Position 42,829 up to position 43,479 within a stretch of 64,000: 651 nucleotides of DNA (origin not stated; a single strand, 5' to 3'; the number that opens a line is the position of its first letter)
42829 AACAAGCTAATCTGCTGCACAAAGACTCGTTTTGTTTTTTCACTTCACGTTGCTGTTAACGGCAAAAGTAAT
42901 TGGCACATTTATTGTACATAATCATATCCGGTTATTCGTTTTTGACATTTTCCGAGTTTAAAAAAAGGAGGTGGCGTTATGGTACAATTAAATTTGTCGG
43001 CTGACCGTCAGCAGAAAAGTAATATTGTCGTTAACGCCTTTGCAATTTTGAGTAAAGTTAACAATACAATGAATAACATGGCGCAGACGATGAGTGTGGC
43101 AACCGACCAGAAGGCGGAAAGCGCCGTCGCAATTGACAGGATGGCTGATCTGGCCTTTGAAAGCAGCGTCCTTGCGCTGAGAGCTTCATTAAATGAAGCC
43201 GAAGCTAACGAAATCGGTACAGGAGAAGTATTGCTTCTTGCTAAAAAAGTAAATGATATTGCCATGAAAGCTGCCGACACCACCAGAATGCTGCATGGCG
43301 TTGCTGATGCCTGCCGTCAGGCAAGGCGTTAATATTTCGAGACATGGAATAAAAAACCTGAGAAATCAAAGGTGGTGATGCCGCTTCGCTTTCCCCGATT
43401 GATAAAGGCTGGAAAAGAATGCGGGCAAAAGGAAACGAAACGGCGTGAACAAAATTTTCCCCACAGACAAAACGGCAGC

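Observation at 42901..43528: Orphan tip-only MCP mimic with its own sigma-54-like promoter and terminator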

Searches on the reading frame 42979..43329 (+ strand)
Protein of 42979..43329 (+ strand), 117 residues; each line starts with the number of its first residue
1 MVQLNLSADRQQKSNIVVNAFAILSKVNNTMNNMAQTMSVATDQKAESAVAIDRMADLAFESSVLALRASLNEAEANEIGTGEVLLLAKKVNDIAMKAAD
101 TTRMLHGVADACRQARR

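Call 3: search_protein_families(library=pfam, proteins=[window:42979-43329:+], max_evalue=10)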
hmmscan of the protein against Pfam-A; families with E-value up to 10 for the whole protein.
window:42979-43329:+ (117 aa): 2 families
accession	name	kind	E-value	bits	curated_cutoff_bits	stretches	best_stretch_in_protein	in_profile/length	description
PF00015.26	MCPsignal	-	0.00063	20.1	34.6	1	25-108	12-94/172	Methyl-accepting chemotaxis protein (MCP) signalling domain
PF18052.6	Rx_N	-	0.098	13.2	27.7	1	62-101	32-71/93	Rx N-terminal domain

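Call 4: search_protein_families(library=ncbifam, proteins=[window:42979-43329:+], max_evalue=10)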
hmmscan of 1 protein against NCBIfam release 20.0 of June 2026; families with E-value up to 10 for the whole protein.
window:42979-43329:+ (117 aa): 5 families
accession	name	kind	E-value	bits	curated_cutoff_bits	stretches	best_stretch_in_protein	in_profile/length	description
NF011615.0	PRK15041.1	equivalog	0.0002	20.1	947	1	10-107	323-419/554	methyl-accepting chemotaxis protein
NF047851.1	MCPCitTducer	equivalog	0.0014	17.8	900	1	10-107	322-418/553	methyl-accepting chemotaxis citrate transducer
NF007309.0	PRK09793.1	equivalog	0.0016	17.5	903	1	10-109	319-417/533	methyl-accepting chemotaxis protein IV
NF011622.0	PRK15048.1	equivalog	0.0044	16.2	900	1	11-106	322-416/553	methyl-accepting chemotaxis protein II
NF050802.1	AspChtxCcaA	equivalog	0.043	12.2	1300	1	14-98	538-621/700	aspartate chemotaxis receptor CcaA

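Call 6: find_homologous_proteins(query=window:42979-43329:+, max_evalue=0.01)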
Query window:42979-43329:+ (117 aa): 2 proteins with E <= 0.01 among 13 candidates.
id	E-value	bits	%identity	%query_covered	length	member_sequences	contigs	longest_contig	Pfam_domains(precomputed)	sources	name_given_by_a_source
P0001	4.9e-50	185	81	100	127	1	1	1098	PF00015.27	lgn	-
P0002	4.0e-48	179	79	100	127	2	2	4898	PF00015.27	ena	-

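Call 7: search_solved_structures(query=window:42979-43329:+, max_evalue=10, show_alignments=3)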
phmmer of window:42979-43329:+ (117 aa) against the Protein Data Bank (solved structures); distinct sequences matched with E-value up to 10: 9.
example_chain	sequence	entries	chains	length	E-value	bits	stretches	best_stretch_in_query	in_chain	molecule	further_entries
1qu7_A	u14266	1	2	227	7.9e-05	26.4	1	9-107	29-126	METHYL-ACCEPTING CHEMOTAXIS PROTEIN I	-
3zx6_A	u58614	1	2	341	0.0002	25.1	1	9-107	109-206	HAMP, METHYL-ACCEPTING CHEMOTAXIS PROTEIN I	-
8c5v_I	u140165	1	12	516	0.00041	24.1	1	9-107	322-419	Methyl-accepting chemotaxis protein I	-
6s1k_E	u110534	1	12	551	0.00047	23.9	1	9-107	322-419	Methyl-accepting chemotaxis protein I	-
4jpb_B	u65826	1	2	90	0.037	17.8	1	52-105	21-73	Methyl-accepting chemotaxis protein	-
3ur1_C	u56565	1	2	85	0.042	17.7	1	52-105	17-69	Methyl-accepting chemotaxis protein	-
31cj_A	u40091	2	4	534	0.11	16.3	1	26-112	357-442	Aerotaxis receptor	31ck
3g6b_A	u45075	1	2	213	0.42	14.5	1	23-105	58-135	Methyl-accepting chemotaxis protein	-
3g67_A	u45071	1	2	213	0.62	13.9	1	23-105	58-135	Methyl-accepting chemotaxis protein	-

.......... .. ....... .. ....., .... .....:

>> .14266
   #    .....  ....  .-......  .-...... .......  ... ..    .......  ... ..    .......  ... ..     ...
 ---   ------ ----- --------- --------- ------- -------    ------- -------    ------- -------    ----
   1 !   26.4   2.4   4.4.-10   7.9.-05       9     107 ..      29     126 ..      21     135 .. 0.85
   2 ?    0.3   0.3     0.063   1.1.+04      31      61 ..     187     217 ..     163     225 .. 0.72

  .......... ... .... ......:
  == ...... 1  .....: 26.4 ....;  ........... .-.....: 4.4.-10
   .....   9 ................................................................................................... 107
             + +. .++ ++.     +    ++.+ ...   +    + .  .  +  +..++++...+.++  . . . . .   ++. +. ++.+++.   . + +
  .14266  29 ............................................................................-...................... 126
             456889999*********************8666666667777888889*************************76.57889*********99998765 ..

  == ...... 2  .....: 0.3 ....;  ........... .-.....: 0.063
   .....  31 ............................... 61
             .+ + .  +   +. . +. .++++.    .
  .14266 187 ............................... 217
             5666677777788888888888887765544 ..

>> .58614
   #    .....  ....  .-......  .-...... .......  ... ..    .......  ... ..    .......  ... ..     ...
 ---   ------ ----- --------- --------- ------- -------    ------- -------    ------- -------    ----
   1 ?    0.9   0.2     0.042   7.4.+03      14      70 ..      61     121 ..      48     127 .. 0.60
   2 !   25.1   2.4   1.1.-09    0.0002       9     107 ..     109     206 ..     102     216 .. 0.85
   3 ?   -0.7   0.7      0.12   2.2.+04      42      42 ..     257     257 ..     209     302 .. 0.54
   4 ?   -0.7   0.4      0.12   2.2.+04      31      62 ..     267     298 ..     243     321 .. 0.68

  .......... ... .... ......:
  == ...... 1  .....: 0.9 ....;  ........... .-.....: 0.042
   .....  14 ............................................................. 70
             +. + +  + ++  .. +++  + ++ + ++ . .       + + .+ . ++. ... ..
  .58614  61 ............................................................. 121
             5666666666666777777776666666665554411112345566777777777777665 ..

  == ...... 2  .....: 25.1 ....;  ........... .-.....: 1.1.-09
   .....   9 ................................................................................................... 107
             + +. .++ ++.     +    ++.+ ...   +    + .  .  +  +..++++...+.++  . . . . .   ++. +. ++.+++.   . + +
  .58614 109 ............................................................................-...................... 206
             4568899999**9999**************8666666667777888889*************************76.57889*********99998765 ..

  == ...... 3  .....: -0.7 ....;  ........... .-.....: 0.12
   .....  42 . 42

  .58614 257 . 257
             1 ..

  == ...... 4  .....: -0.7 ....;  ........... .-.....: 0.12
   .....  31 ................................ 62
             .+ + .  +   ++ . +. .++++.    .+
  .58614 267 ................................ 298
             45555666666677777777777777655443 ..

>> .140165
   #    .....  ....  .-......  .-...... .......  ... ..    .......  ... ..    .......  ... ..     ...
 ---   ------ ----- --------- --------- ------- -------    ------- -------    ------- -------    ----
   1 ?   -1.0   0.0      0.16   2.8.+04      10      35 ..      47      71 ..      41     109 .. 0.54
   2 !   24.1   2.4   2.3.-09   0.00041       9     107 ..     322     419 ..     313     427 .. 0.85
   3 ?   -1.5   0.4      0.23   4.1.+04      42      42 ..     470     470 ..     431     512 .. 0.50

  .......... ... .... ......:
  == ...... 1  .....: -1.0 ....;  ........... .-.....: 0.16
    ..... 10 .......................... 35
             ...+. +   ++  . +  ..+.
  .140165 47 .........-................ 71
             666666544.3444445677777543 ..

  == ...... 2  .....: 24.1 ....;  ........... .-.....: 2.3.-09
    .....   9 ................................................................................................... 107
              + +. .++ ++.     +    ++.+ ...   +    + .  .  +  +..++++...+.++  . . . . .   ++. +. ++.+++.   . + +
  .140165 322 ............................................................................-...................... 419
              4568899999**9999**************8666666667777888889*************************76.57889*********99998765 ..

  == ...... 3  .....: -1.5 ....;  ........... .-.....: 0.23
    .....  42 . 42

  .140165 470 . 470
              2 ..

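Call 9: find_encoding_contigs(protein=P0002, flank=10000)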
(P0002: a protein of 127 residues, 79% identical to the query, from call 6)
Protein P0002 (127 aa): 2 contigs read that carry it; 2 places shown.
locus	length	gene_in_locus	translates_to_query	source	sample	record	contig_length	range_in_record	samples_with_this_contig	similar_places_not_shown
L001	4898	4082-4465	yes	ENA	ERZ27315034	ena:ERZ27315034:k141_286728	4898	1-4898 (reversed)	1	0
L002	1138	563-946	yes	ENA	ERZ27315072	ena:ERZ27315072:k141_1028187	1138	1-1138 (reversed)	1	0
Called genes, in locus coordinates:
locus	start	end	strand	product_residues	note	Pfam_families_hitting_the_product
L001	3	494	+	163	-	?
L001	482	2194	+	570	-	PF01266:DAO, PF16901:DAO_C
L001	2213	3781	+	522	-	PF00370:FGGY_N, PF02782:FGGY_C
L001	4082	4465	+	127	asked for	PF00015:MCPsignal (weak)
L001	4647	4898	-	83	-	?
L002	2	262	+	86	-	?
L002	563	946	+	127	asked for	PF00015:MCPsignal (weak)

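Call 10: find_encoding_contigs(protein=P0001, flank=10000)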
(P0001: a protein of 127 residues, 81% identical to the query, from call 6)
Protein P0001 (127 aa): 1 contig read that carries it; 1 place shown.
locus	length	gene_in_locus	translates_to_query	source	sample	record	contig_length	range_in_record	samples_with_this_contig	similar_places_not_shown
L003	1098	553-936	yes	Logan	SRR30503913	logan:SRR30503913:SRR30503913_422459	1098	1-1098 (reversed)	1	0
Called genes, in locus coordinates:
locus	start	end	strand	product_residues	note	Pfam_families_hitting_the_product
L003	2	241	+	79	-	?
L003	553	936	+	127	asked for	PF00015:MCPsignal (faint)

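Call 17: find_related_loci(query=A2, collection=genome_contigs, flank=10000)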
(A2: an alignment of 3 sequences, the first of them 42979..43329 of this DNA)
Query A2 (117 aa) in genome_contigs; peptide patterns used: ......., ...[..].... (x = any residue, [..] = any of these).
99 stretches matched a pattern, but none encodes a relative of the query by tblastn (E <= 1e-3).

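Call 27: search_protein_representatives(alignment_id=A2)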
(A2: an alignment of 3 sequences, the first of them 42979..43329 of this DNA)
Query: 3 sequences, 127 profile positions. Proteins with E-value up to 0.001 (for the whole library): 147; up to 1e-10: 3; up to 1e-30: 1. The best 147 are listed.
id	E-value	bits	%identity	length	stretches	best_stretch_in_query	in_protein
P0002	3.2e-75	266.3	-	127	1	1-127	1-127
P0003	9.3e-24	100.0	-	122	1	10-120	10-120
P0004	8.1e-22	93.7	-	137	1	3-117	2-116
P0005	1.2e-06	44.6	-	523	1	12-103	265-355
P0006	5.0e-06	42.7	-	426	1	8-103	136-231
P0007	5.8e-06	42.5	-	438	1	11-112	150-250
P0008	7.3e-06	42.1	-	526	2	17-103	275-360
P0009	9.3e-06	41.8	-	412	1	11-103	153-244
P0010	9.6e-06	41.7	-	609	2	22-118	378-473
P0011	1.1e-05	41.5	-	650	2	5-111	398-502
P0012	1.3e-05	41.3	-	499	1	8-111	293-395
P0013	1.4e-05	41.3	-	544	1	11-113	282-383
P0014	1.8e-05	40.9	-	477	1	8-117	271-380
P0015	1.8e-05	40.8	-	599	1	11-103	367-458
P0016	1.9e-05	40.8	-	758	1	12-121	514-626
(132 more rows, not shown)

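Call 29: find_encoding_contigs(protein=P0003, flank=10000)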
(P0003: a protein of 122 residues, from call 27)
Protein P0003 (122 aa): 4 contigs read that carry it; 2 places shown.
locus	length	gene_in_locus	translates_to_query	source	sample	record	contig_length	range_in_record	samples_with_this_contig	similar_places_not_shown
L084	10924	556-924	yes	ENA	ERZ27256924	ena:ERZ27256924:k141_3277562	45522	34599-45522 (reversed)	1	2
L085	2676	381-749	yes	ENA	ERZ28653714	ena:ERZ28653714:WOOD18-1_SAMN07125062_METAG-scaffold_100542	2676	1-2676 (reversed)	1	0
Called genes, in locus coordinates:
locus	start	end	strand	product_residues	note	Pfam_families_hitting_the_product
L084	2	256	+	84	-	?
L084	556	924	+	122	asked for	PF00015:MCPsignal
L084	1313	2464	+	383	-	PF00037:Fer4 (weak), PF04422:FrhB_FdhB_N, PF04432:FrhB_FdhB_C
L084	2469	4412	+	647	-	PF01855:POR_N, PF02775:TPP_enzyme_C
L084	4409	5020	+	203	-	PF01558:POR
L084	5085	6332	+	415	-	PF19583:ODP, PF00258:Flavodoxin_1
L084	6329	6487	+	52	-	PF00301:Rubredoxin, PF21349:RUBY_RBDX (faint)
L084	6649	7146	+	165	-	PF02915:Rubrerythrin, PF21349:RUBY_RBDX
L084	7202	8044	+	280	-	PF06629:MipA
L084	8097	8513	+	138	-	PF04020:Phage_holin_4_2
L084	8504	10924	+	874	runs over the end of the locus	PF01624:MutS_I, PF05188:MutS_II, PF05192:MutS_III, PF05190:MutS_IV, PF00488:MutS_V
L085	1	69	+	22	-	?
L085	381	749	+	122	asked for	PF00015:MCPsignal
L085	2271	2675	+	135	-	?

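Call 30: find_encoding_contigs(protein=P0004, flank=10000)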
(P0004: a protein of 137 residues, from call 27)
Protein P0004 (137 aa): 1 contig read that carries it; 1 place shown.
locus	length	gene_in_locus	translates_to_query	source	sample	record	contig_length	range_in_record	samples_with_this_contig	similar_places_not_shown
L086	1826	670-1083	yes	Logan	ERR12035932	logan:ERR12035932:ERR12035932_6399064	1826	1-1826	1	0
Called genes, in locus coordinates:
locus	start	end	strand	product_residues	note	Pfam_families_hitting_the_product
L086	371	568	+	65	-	-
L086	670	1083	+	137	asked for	PF00015:MCPsignal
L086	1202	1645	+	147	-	PF00571:CBS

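Call 35: find_homologous_proteins(query=A3, max_evalue=0.000001)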
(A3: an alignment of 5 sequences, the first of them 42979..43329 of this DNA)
Query A3 (5 sequences) (117 aa, profile of the alignment): 4 proteins with E <= 0.000001 among 4978 candidates.
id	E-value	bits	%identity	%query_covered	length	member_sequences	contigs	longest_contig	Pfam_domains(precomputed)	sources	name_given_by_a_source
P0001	5.0e-63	228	81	100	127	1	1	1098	PF00015.27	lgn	-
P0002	3.1e-62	226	79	100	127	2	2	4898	PF00015.27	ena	-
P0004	3.1e-57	210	42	98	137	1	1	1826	PF00015.27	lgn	-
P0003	3.6e-56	206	44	92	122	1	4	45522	PF00015.27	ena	-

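Call 45: predict_structure(alignment_id=A3)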
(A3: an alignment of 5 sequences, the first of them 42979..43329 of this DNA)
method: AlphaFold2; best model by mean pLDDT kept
length: 117 residues; sequences in the alignment: 5
mean_pLDDT: 89.3   pTM: 0.80
mean pLDDT of the five models: 89.3, 88.5, 88.4, 87.8, 86.3
residues with pLDDT >= 90: 79; 70-90: 28; 50-70: 7; < 50: 3
segments of 3 or more residues with pLDDT < 50: 1-3
pLDDT, mean of each block of 10 residues (from residue 1): 62 93 98 93 74 95 98 92 91 98 93 83
secondary structure, 60 per line:
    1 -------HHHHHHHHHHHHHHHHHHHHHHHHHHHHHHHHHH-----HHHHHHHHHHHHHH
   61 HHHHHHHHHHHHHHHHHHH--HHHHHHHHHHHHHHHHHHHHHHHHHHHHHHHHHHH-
elements in order: H8-41 H47-79 H82-116

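Call 49: fold_search(model_id=the predicted structure, library=pdb)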
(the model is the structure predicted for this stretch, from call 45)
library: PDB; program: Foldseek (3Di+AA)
matches with E <= 10: 367; with E <= 0.001: 0
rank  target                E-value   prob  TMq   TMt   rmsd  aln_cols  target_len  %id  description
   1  8fih_B                6.7e-02  1.00  0.56  0.61   3.7       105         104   22  Multi-state design of two-state switchable hinge proteins (released 2023-08-16)
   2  8xyv_B                7.5e-02  1.00  0.57  0.66   3.6        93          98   18  De novo designed protein 0705-5 (released 2024-10-02)
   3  6r2g_A                8.4e-02  0.98  0.52  0.42   7.7       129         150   13  Crystal structure of a single-chain protein mimetic of the gp41 NHR trimer in complex with the synthetic CHR peptide C (released 2019-07-10)
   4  8xyv_A                9.4e-02  1.00  0.58  0.67   3.6        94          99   18  De novo designed protein 0705-5 (released 2024-10-02)
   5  9fed                  1.2e-01  0.77  0.38  0.27   9.1       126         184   13  Single-chain chimeric protein mimicking the interaction between HR1 and HR2 in HIV gp41 (released 2025-05-28)
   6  8fih_A                1.6e-01  0.99  0.56  0.61   4.0       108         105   21  Multi-state design of two-state switchable hinge proteins (released 2023-08-16)
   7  8fvt_A                2.4e-01  0.85  0.43  0.49   5.1        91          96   20  Multi-state design of two-state switchable hinge proteins (released 2023-08-16)
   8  5n77_E                3.4e-01  0.90  0.55  0.29   5.5       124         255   12  Crystal structure of the cytosolic domain of the CorA magnesium channel from Escherichia coli in complex with magnesiu (released 2017-07-12)
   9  6jx6_B                4.5e-01  0.77  0.50  0.41   6.9       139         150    9  Tetrameric form of Smac (released 2019-12-04)
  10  3k1s_H                4.5e-01  0.63  0.42  0.45   5.8       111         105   14  Crystal Structure of the PTS Cellobiose Specific Enzyme IIA from Bacillus anthracis (released 2009-10-13)
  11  5aqk_B                4.7e-01  0.72  0.47  0.49   5.9       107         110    6  Fragment-based screening of HSP70 sheds light on the functional role of ATP-binding site residues (released 2016-10-05)
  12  6jx6_A                4.7e-01  0.69  0.45  0.36   6.6       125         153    8  Tetrameric form of Smac (released 2019-12-04)
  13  4tx5_B                5.0e-01  0.87  0.55  0.41   7.3       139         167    9  Crystal structure of Smac-DIABLO (in space group P65) (released 2015-07-15)
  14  7eeb_M                5.3e-01  0.98  0.64  0.65   3.6        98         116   13  Structure of the CatSpermasome (released 2021-07-28)
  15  6s1k_E                5.6e-01  0.44  0.35  0.39  13.2        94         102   21  E. coli Core Signaling Unit, carrying QQQQ receptor mutation (released 2020-01-22)
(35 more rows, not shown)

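Call 62: predict_structure(alignment_id=A6)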
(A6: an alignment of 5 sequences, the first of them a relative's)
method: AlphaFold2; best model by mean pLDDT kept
length: 122 residues; sequences in the alignment: 5
mean_pLDDT: 84.3   pTM: 0.72
mean pLDDT of the five models: 84.3, 84.3, 83.0, 81.2, 80.2
residues with pLDDT >= 90: 54; 70-90: 52; 50-70: 14; < 50: 2
segments of 3 or more residues with pLDDT < 50: none
pLDDT, mean of each block of 10 residues (from residue 1): 63 88 94 88 64 88 95 92 90 93 83 79 58
secondary structure, 60 per line:
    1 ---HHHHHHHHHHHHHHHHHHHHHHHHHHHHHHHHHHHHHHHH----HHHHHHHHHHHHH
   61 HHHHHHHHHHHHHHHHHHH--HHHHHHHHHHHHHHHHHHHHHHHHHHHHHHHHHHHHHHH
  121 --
elements in order: H4-43 H48-79 H82-120
